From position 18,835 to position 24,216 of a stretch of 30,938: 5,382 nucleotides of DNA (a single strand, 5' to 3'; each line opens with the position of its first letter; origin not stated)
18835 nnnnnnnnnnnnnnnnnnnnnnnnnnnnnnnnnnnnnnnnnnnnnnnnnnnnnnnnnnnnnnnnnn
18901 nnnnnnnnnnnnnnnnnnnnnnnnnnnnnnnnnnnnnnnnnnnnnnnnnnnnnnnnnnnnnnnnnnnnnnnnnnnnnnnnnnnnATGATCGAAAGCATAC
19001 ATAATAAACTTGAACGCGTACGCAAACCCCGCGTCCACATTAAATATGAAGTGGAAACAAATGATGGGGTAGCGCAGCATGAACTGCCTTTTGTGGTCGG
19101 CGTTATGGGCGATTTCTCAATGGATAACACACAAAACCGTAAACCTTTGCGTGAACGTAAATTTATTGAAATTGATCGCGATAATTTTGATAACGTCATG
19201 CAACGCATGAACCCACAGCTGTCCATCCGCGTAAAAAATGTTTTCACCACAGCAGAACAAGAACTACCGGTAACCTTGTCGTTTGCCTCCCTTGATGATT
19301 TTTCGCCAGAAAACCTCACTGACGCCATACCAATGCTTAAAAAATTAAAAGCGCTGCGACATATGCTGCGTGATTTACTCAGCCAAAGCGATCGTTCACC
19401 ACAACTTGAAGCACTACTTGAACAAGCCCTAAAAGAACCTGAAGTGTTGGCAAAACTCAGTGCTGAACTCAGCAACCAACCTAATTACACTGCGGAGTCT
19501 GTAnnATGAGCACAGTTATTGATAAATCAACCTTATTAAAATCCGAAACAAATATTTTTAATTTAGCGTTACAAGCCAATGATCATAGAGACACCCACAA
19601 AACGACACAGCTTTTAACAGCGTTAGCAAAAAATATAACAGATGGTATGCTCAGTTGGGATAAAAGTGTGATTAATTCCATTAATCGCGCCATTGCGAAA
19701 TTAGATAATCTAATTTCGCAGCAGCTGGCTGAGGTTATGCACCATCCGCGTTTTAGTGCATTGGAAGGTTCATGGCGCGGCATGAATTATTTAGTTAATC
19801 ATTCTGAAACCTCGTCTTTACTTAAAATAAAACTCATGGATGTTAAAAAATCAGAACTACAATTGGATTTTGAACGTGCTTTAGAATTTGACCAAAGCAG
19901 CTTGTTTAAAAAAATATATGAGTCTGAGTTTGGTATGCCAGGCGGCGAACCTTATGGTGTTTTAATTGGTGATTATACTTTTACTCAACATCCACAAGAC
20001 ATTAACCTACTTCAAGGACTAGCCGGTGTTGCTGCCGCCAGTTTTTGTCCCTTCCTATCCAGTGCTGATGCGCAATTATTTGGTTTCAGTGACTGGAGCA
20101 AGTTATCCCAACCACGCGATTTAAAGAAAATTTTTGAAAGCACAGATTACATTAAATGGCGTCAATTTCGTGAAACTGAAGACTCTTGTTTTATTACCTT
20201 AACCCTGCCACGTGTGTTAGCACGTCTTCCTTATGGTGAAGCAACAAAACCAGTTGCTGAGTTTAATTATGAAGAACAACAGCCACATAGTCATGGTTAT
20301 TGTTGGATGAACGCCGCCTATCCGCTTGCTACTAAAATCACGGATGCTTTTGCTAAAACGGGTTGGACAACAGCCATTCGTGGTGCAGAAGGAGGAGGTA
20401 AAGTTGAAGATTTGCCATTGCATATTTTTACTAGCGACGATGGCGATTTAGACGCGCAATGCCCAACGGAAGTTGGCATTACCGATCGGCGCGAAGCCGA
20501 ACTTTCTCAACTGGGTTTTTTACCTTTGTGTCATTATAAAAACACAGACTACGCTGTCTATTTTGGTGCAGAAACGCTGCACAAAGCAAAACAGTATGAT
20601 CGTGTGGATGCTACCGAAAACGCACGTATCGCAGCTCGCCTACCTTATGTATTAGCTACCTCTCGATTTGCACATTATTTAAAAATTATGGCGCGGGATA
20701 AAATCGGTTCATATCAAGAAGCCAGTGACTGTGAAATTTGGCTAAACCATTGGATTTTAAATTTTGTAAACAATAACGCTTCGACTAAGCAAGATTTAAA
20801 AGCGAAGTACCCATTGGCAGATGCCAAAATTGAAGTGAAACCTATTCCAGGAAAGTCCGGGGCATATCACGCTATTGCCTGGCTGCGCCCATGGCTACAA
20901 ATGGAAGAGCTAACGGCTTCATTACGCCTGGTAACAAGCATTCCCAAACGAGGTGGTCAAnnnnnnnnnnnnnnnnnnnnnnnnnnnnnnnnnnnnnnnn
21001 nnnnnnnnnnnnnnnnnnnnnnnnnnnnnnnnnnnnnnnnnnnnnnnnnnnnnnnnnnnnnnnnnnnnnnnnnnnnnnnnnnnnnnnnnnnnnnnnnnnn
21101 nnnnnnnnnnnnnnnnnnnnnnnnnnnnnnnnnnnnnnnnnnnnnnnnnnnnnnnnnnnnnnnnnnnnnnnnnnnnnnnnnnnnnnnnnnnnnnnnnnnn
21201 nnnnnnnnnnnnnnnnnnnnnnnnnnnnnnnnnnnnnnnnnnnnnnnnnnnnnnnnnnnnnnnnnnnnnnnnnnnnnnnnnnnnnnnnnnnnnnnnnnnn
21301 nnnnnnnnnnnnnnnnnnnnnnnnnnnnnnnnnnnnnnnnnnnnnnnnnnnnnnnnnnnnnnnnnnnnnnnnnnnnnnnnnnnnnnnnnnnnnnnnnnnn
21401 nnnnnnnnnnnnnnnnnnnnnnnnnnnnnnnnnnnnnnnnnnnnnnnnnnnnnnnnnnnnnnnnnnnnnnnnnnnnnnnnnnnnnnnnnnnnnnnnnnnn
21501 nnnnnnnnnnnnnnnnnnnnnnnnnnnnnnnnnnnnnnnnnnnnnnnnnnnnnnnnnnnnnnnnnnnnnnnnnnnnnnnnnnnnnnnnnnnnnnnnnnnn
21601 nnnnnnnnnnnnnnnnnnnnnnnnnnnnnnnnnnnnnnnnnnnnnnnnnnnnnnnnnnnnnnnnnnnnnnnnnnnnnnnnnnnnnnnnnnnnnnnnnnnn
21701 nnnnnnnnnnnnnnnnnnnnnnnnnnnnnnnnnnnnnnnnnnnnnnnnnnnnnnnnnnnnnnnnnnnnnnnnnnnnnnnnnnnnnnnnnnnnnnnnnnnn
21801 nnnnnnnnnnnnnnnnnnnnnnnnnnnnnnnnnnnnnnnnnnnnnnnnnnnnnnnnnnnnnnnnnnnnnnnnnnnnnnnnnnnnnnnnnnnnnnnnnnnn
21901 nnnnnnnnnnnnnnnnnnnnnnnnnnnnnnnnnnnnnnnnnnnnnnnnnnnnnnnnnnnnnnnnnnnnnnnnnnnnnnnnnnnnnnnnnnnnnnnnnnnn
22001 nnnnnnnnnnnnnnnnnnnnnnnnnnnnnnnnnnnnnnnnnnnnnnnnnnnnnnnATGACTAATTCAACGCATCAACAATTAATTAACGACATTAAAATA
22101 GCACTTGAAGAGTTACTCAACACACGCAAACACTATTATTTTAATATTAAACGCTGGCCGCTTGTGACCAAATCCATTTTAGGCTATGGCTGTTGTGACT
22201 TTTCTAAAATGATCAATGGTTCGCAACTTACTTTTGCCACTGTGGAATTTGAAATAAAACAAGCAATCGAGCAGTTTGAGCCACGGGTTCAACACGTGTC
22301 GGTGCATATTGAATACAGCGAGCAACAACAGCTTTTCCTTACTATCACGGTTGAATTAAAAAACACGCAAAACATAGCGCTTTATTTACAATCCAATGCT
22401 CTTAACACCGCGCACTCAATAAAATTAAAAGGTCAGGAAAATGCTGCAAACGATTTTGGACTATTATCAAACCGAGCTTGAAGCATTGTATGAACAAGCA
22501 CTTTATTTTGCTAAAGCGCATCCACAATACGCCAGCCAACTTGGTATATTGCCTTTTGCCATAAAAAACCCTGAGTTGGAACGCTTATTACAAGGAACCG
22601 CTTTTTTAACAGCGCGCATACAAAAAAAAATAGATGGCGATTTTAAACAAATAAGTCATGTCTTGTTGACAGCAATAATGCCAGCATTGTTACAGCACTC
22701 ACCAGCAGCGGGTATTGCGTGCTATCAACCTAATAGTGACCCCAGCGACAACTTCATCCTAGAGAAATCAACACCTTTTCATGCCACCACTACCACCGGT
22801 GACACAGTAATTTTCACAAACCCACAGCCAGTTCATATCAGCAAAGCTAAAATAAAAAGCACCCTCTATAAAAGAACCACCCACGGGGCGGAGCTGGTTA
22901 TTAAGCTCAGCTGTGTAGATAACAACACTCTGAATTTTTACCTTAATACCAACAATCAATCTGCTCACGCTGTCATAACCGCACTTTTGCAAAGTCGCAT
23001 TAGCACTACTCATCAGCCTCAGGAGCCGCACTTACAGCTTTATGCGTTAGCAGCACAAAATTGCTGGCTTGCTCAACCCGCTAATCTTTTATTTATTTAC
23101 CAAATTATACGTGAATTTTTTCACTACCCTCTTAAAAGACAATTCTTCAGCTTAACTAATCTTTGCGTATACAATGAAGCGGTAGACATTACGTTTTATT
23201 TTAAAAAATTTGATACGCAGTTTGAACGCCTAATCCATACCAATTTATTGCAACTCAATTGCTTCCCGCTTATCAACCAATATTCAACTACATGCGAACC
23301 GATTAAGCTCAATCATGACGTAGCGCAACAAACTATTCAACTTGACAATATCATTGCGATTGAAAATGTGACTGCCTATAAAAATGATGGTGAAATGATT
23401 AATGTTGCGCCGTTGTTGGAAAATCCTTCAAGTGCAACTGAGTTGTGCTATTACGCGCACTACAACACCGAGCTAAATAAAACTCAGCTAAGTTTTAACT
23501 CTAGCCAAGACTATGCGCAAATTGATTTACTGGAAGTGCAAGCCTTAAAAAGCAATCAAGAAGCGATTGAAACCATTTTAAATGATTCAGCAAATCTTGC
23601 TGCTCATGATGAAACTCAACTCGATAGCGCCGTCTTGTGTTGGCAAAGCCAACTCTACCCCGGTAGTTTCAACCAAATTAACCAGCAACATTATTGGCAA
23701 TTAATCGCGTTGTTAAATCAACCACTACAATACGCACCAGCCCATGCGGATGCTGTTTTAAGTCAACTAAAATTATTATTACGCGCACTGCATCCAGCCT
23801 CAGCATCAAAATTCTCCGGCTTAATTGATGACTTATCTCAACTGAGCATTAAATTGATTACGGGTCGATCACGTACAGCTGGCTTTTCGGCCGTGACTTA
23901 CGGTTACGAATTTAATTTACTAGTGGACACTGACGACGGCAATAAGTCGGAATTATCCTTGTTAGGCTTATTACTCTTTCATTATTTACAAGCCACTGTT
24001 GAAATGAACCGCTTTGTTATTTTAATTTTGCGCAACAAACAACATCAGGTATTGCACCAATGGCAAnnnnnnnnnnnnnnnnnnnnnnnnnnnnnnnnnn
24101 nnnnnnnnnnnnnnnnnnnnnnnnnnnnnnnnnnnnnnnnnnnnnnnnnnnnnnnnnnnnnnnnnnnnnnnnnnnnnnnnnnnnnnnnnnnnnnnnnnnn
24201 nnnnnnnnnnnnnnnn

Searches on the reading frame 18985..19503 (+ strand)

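Call 5: search_protein_families(library=pfam, proteins=[window:18985-19503:+], max_evalue=0.001)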
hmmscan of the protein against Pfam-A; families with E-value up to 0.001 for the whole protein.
window:18985-19503:+ (173 aa): 1 family
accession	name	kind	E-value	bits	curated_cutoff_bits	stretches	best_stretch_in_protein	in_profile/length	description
PF05591.17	T6SS_VipA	-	7.2e-53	179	24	1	10-162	2-154/155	Type VI secretion system, VipA, VC_A0107 or Hcp2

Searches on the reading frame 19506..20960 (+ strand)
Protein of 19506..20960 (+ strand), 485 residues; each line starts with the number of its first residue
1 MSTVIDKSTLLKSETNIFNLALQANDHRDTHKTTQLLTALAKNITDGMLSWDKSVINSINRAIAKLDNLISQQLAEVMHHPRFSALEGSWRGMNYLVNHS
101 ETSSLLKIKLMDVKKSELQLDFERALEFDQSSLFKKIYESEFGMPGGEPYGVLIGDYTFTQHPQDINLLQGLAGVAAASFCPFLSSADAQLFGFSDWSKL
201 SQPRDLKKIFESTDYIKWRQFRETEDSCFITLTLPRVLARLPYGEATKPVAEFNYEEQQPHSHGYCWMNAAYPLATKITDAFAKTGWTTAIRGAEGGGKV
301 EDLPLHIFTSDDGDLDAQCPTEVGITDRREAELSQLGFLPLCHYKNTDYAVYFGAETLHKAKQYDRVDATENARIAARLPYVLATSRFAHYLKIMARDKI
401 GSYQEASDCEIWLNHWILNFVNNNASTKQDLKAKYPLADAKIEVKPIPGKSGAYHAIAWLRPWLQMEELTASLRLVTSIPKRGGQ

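Call 5: search_protein_families(library=pfam, proteins=[window:19506-20960:+], max_evalue=0.001)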
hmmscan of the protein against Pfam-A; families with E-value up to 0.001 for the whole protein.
window:19506-20960:+ (485 aa): 2 families
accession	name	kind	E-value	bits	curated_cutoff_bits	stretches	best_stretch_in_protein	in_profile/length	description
PF05943.17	VipB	-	5.3e-131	436.6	27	1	61-359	2-301/301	EvpB/VC_A0108, tail sheath N-terminal domain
PF18945.5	VipB_2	-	5.3e-42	143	27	1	369-479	2-112/112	EvpB/VC_A0108, tail sheath gpW/gp25-like domain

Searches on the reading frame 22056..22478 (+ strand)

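Call 5: search_protein_families(library=pfam, proteins=[window:22056-22478:+], max_evalue=0.001)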
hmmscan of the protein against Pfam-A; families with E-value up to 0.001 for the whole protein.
window:22056-22478:+ (141 aa): 1 family
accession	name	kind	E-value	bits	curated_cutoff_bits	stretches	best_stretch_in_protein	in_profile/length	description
PF04965.19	GPW_gp25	-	5.4e-15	55.4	27.2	1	8-103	2-93/96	Baseplate wedge protein gp25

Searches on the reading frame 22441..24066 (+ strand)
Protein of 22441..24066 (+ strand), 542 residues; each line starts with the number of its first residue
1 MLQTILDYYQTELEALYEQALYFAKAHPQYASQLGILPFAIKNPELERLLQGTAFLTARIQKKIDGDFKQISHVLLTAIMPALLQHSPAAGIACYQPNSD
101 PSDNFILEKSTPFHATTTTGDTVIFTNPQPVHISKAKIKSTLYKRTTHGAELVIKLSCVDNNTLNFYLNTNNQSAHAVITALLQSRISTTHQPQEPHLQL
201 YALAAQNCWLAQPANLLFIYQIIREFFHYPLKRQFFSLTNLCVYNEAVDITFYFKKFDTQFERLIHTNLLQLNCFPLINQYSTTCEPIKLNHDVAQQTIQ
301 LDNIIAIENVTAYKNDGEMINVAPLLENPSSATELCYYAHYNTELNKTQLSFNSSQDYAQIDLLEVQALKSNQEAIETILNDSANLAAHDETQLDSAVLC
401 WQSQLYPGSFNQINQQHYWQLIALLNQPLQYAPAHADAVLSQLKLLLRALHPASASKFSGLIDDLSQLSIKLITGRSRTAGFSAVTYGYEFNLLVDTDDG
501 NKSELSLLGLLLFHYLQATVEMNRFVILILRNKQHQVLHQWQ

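Call 6: search_protein_families(library=pfam, proteins=[window:22441-24066:+], max_evalue=0.001)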
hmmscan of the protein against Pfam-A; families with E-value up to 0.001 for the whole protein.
window:22441-24066:+ (542 aa): 2 families
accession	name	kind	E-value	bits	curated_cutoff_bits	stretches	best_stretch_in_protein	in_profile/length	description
PF05947.17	T6SS_TssF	-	4.8e-68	230.6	25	1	1-542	1-602/608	Type VI secretion system, TssF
PF08655.15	DASH_Ask1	-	0.00079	19.7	20.7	0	58-87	10-38/64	DASH complex subunit Ask1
